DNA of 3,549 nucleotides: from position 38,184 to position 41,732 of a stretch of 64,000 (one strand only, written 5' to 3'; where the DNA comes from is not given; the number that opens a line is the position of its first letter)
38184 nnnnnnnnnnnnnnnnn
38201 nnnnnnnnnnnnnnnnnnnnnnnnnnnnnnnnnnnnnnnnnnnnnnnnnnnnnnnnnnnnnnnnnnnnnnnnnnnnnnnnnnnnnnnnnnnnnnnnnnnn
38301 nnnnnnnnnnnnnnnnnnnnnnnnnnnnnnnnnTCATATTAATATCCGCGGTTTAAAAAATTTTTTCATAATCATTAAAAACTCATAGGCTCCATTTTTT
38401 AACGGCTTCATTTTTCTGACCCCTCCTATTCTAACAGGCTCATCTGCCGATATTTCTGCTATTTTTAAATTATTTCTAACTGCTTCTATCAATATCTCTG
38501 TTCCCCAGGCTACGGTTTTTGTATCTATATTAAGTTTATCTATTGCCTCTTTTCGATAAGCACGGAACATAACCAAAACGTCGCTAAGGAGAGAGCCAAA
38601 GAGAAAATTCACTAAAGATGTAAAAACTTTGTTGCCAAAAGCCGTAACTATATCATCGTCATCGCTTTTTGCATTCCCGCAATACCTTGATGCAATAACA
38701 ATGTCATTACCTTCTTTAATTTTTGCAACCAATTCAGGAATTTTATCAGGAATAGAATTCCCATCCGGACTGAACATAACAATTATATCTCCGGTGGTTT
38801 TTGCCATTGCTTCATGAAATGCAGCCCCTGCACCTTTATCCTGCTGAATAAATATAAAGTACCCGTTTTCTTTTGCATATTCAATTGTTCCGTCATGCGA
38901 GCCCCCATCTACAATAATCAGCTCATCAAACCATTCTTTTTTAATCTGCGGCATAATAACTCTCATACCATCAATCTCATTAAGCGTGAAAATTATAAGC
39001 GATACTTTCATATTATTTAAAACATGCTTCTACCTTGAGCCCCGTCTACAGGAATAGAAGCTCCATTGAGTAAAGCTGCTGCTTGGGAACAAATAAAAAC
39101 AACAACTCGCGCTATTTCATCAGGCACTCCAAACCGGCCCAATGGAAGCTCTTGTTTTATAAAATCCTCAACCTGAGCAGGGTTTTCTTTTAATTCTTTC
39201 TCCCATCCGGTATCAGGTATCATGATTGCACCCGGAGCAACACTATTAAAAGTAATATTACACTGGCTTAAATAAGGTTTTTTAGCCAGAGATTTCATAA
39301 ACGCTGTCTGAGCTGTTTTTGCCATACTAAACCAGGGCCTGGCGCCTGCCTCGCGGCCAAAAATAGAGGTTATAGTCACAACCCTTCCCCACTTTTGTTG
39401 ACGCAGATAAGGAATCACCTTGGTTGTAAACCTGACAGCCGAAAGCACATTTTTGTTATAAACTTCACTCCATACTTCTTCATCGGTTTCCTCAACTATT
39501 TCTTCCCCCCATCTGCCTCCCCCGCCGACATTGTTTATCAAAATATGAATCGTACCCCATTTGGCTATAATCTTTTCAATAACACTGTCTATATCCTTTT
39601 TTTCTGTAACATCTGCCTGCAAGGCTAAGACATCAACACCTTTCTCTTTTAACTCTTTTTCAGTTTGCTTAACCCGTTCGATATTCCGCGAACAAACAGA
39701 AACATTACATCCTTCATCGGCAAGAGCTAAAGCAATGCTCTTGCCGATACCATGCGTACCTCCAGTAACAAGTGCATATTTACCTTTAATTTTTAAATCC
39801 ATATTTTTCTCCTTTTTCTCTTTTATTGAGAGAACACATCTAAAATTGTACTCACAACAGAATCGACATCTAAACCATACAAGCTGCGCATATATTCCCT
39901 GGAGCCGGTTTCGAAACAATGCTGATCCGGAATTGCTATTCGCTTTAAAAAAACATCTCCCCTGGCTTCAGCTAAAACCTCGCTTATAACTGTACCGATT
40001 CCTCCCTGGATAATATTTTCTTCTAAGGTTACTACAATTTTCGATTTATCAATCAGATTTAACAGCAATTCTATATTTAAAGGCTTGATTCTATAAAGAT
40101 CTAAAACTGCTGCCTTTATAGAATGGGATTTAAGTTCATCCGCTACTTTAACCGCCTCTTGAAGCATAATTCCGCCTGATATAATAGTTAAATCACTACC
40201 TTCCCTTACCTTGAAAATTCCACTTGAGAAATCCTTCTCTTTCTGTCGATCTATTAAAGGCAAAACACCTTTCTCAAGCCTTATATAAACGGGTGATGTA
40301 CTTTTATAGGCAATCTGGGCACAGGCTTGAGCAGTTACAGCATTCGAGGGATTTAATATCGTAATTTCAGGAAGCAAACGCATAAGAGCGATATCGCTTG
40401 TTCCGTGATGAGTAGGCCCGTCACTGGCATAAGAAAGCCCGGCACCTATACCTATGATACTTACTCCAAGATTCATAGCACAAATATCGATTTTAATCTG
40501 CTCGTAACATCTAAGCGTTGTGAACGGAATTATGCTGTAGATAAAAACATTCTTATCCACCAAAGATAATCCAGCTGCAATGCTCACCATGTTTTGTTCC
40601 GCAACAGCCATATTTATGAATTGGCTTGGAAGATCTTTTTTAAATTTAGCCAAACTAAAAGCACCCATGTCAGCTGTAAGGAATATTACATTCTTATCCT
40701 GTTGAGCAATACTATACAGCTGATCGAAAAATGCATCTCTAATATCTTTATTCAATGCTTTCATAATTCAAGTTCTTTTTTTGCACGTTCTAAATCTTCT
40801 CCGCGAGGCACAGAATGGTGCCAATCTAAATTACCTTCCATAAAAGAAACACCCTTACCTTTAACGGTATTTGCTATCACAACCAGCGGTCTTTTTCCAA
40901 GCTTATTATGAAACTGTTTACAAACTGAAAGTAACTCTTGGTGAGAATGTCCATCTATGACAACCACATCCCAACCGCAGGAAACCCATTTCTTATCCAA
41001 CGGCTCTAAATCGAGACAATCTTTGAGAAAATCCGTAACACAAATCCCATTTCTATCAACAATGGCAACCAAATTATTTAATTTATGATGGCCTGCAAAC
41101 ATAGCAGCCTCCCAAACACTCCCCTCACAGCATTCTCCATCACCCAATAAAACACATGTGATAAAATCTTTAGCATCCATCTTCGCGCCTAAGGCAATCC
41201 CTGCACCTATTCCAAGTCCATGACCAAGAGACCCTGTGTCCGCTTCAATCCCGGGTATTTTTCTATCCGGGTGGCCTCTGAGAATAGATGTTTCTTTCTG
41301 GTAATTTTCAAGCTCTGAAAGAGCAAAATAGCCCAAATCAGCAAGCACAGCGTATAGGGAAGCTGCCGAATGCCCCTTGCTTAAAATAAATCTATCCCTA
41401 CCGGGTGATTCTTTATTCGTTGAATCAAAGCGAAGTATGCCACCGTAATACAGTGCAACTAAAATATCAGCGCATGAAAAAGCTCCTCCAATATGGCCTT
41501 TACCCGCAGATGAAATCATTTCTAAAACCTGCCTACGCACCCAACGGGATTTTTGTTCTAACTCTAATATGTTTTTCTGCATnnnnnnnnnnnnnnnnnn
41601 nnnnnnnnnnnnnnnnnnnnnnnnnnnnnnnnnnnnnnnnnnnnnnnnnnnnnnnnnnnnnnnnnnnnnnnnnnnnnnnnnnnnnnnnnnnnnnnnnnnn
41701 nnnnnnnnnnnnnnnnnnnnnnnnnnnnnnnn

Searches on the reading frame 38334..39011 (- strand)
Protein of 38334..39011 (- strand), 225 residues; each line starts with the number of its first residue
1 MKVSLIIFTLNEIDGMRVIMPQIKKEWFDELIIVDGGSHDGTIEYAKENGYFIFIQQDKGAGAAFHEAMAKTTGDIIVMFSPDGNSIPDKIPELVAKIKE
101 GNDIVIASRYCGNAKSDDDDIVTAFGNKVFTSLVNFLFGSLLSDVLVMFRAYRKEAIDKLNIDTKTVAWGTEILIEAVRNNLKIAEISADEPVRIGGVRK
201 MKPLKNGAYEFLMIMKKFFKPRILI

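Call 7: search_protein_families(library=pfam, proteins=[window:38334-39011:-])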
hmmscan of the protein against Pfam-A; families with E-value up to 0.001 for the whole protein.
window:38334-39011:- (225 aa): 1 family
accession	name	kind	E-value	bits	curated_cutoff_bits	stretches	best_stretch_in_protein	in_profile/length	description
PF00535.33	Glycos_transf_2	-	1.4e-18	67.8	23.3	1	4-159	1-166/168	Glycosyl transferase family 2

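Call 28: search_protein_families(library=ncbifam, proteins=[window:38334-39011:-], max_evalue=1e-10)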
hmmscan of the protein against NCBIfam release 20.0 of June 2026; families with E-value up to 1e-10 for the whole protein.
window:38334-39011:- (225 aa): 4 families
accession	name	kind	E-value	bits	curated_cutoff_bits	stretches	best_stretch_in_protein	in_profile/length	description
TIGR04182.1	glyco_TIGR04182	equivalog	2.6e-34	118.9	325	1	3-216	2-216/293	S-layer glycoprotein N-glycosyltransferase AglJ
NF041391.1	DPhHxTase_Halo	equivalog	2.7e-23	82.1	375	1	10-208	4-199/213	dolichyl-phosphate hexose transferase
NF058614.1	PPMAGASynPpgS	equivalog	5.2e-11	42.4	370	1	4-188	3-193/226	polyprenyl-phospho-N-acetylgalactosaminyl synthase PpgS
NF007986.1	PRK10714.1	equivalog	7e-11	41.7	529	1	21-160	33-172/316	undecaprenyl-phosphate 4-deoxy-4-formamido-L-arabinose transferase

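Call 63: search_solved_structures(query=window:38334-39011:-, max_evalue=0.001)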
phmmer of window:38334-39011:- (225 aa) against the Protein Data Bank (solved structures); distinct sequences matched with E-value up to 0.001: 5.
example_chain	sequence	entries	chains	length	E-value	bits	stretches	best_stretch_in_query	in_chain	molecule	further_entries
5mlz_A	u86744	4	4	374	2.9e-11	46.2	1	1-203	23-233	Dolichol monophosphate mannose synthase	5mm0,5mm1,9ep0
8vxh_A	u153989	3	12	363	3.2e-10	42.8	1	23-160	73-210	Undecaprenyl-phosphate 4-deoxy-4-formamido-L-arabinose transferase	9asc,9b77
9bhc_C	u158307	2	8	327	9e-10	41.4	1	23-160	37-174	Undecaprenyl-phosphate 4-deoxy-4-formamido-L-arabinose transferase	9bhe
9hwj_A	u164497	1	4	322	1.2e-09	41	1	25-160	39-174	Undecaprenyl-phosphate 4-deoxy-4-formamido-L-arabinose transferase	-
22ao_A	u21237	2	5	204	0.00059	22.3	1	4-102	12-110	GmaR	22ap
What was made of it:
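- The GT2's hits are all polyprenyl-phosphate sugar synthases (calls 28, 63). A GT2 acting on a lipid phosphate is in the cassette (calls 28, 63).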

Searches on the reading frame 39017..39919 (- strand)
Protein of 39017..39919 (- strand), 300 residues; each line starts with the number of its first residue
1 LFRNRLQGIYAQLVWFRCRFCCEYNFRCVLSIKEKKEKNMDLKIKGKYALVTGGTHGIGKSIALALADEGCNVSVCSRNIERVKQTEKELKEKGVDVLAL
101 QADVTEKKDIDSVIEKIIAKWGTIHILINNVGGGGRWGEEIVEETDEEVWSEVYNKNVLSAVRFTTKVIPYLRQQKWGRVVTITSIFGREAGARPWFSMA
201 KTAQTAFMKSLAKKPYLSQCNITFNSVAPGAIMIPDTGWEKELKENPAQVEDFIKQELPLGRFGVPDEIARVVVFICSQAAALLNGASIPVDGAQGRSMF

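Call 7: search_protein_families(library=pfam, proteins=[window:39017-39919:-])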
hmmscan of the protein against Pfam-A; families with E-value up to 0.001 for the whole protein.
window:39017-39919:- (300 aa): 5 families
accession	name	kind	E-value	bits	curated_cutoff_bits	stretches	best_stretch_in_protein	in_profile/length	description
PF13561.12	adh_short_C2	-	9.2e-46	156.8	27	1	56-293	6-233/236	Enoyl-(Acyl carrier protein) reductase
PF00106.31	adh_short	-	2.5e-44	151.5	26.6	1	47-233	1-183/195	short chain dehydrogenase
PF08659.16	KR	-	8.3e-12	45.8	22.6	1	50-166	4-121/180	KR domain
PF05368.20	NmrA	-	1.5e-05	25.2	27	1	49-130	5-79/298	NmrA-like family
PF13460.12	NAD_binding_10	-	6.7e-05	23.3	27.2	1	53-237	1-151/184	NAD(P)H-binding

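Call 28: search_protein_families(library=ncbifam, proteins=[window:39017-39919:-], max_evalue=1e-10)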
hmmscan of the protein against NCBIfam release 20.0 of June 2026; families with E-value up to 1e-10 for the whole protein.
window:39017-39919:- (300 aa): 202 families (the best 25 are shown)
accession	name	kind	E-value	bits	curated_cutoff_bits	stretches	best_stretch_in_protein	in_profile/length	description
NF009466.0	PRK12826.1-2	subfamily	9.3e-52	176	222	1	47-295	4-244/248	3-oxoacyl-ACP reductase FabG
NF005559.1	PRK07231.1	subfamily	1.3e-50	172.3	215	1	44-295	2-247/249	glucose 1-dehydrogenase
TIGR01830.1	3oxo_ACP_reduc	equivalog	4.9e-47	160.6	297.75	1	49-293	1-236/239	3-oxoacyl-[acyl-carrier-protein] reductase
NF004778.0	PRK06124.1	equivalog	1e-46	159.5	303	1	42-294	7-251/256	SDR family oxidoreductase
NF006070.0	PRK08213.1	subfamily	1.8e-46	158.8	279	1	42-294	8-255/259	gluconate 5-dehydrogenase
NF047420.2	EF_P_mod_YmfI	equivalog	2.2e-46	158.5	238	1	49-294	2-234/236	elongation factor P 5-aminopentanone reductase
NF004197.0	PRK05653.1-1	equivalog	6.1e-46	157.1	332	1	40-294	1-245/249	3-oxoacyl-ACP reductase FabG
NF004202.0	PRK05653.2-2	equivalog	1.7e-45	155.6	333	1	43-295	4-247/259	3-oxoacyl-ACP reductase FabG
NF009464.0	PRK12824.1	subfamily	2.3e-43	148.6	269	1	47-294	3-241/245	3-oxoacyl-ACP reductase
TIGR01829.1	AcAcCoA_reduct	subfamily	2.6e-43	148.4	302.1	1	48-295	2-240/242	acetoacetyl-CoA reductase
NF004791.0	PRK06138.1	equivalog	3.1e-43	147.9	312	1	43-294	2-248/252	SDR family oxidoreductase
NF004198.0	PRK05653.1-3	equivalog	4.6e-43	147.4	296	1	44-293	5-244/248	3-oxoacyl-ACP reductase FabG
NF009468.0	PRK12826.1-4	equivalog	2.1e-42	145.6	318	1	43-295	4-247/256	SDR family oxidoreductase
NF006693.0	PRK09242.1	equivalog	3.4e-42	144.4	328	1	43-294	7-252/258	SDR family oxidoreductase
NF004818.0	PRK06172.1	equivalog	1e-41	143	336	1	40-294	1-249/253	SDR family oxidoreductase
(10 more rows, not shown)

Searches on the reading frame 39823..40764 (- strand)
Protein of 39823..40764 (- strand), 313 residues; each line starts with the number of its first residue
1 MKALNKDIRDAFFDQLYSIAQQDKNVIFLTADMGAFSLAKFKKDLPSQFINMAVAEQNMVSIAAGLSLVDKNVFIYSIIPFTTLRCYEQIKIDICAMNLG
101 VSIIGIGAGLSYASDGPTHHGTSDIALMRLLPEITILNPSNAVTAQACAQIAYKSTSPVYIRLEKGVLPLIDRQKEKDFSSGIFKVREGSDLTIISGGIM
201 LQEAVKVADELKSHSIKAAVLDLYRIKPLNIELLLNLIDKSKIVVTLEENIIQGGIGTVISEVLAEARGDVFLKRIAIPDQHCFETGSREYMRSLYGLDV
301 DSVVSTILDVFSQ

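Call 7: search_protein_families(library=pfam, proteins=[window:39823-40764:-])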
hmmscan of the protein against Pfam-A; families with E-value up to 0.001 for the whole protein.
window:39823-40764:- (313 aa): 3 families
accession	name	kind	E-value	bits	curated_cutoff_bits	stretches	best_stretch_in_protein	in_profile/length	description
PF02779.29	Transket_pyr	-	1.4e-29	103.4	27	1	7-168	4-172/174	Transketolase, pyrimidine binding domain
PF02780.25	Transketolase_C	-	6.5e-25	87.9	25.9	1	186-303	6-124/124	Transketolase, C-terminal domain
PF17147.9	PFOR_II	-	6.3e-05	23.7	27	1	191-267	2-78/102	Pyruvate:ferredoxin oxidoreductase core domain II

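Call 28: search_protein_families(library=ncbifam, proteins=[window:39823-40764:-], max_evalue=1e-10)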
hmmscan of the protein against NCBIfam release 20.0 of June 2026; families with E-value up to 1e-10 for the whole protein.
window:39823-40764:- (313 aa): 9 families
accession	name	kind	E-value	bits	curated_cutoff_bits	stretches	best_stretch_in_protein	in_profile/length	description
NF004559.0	PRK05899.2-5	equivalog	3.9e-54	183.9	488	1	8-310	320-623/627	transketolase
TIGR00204.1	dxs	equivalog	1.7e-51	175.5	465.95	1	10-309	314-613/616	1-deoxy-D-xylulose-5-phosphate synthase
NF003933.0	PRK05444.2-2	equivalog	1.5e-42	146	395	1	20-311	307-605/606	1-deoxy-D-xylulose-5-phosphate synthase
NF008968.0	PRK12315.1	subfamily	3.2e-36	124.8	510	1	5-308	278-578/582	1-deoxy-D-xylulose-5-phosphate synthase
NF004556.0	PRK05899.2-2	equivalog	4.8e-30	104.4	575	1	6-310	322-637/639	transketolase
NF004558.0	PRK05899.2-4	equivalog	4e-18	65.2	788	1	5-248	343-597/651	transketolase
TIGR00232.1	tktlase_bact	equivalog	2.2e-15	56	682.25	1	14-229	357-580/654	transketolase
NF008854.0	PRK11892.1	equivalog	3.6e-15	55.6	454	1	120-267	267-418/464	pyruvate dehydrogenase complex E1 component subunit beta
NF006667.0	PRK09212.1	subfamily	3.9e-15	55.6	321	1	99-268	109-280/327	pyruvate dehydrogenase complex E1 component subunit beta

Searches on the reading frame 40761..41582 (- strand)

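Call 7: search_protein_families(library=pfam, proteins=[window:40761-41582:-])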
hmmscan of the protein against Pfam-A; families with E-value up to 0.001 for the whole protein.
window:40761-41582:- (273 aa): 4 families
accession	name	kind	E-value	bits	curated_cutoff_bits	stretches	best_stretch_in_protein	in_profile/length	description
PF00456.26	Transketolase_N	-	8.5e-39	133.9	22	1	15-271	9-275/334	Transketolase, thiamine diphosphate binding domain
PF00676.26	E1_dh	-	6.7e-08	32.3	22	1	112-222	96-205/300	Dehydrogenase E1 component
PF13292.11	DXP_synthase_N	-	8.6e-06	25.6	21.2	1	7-181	17-174/274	1-deoxy-D-xylulose-5-phosphate synthase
PF09364.15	XFP_N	-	1.2e-05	24.7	23.7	1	104-217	127-240/364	XFP N-terminal domain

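Call 28: search_protein_families(library=ncbifam, proteins=[window:40761-41582:-], max_evalue=1e-10)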
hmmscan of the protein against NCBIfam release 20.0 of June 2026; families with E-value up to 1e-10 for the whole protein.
window:40761-41582:- (273 aa): 5 families
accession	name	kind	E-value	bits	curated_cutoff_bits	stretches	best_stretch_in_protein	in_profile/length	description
NF004559.0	PRK05899.2-5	equivalog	2.9e-79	267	488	1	3-272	13-280/627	transketolase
NF004556.0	PRK05899.2-2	equivalog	1.8e-64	218.2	575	1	2-271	11-276/639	transketolase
TIGR00232.1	tktlase_bact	equivalog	1.3e-42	146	682.25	1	16-272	8-274/654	transketolase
NF004558.0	PRK05899.2-4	equivalog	1.8e-38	132.4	788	1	15-272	10-271/651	transketolase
TIGR00204.1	dxs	equivalog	2.6e-13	49.4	465.95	0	3-180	13-173/616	1-deoxy-D-xylulose-5-phosphate synthase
